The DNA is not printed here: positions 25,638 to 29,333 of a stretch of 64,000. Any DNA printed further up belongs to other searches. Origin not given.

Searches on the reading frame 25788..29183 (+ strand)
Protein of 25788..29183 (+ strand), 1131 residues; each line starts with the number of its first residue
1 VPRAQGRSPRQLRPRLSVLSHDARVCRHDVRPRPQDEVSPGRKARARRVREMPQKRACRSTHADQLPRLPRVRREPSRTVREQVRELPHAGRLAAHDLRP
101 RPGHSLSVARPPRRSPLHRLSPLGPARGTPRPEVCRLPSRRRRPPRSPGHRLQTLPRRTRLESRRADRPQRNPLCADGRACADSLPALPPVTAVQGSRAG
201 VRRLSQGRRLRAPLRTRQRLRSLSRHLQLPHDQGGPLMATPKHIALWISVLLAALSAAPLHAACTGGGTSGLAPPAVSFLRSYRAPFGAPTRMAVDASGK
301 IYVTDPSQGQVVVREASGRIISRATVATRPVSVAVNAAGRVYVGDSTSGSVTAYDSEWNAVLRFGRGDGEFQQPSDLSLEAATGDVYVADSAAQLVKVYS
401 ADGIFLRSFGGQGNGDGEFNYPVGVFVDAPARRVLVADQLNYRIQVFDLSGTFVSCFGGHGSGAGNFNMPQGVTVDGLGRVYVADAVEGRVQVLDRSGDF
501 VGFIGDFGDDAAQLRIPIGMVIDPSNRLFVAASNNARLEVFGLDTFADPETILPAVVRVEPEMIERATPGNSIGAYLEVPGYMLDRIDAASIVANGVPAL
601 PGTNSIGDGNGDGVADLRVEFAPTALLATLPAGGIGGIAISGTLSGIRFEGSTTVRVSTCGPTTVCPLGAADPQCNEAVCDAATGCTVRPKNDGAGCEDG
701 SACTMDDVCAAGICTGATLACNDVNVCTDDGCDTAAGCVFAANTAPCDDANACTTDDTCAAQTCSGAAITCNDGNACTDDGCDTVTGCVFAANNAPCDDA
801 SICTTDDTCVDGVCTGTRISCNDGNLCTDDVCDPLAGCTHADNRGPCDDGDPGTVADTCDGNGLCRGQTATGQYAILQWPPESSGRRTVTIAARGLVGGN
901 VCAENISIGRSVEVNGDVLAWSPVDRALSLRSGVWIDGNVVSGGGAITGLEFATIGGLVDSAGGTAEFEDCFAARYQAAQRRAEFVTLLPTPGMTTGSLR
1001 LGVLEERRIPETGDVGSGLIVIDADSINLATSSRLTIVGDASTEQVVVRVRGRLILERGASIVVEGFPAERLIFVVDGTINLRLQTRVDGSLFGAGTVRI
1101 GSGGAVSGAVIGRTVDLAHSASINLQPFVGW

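Call 28: search_protein_families(library=pfam, proteins=[window:25788-29183:+], max_evalue=0.001)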
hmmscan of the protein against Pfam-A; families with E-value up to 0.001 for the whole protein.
window:25788-29183:+ (1131 aa): 5 families
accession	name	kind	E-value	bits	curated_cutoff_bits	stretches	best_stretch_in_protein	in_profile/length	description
PF01436.27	NHL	-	5.3e-27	92.9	20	1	467-493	1-27/28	NHL repeat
PF17170.10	DUF5128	-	3.5e-09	36.7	22.9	1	380-455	50-126/321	6-bladed beta-propeller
PF00526.23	Dicty_CTDC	-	2.3e-08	34.1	27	2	820-840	1-21/24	Dictyostelium (slime mold) repeat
PF08450.18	SGL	-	2.3e-06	27.9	26.3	0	333-501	45-217/246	SMP-30/Gluconolactonase/LRE-like region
PF23981.1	DUF7305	-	3.9e-05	24.1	27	1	1019-1124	73-177/185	Domain of unknown function (DUF7305)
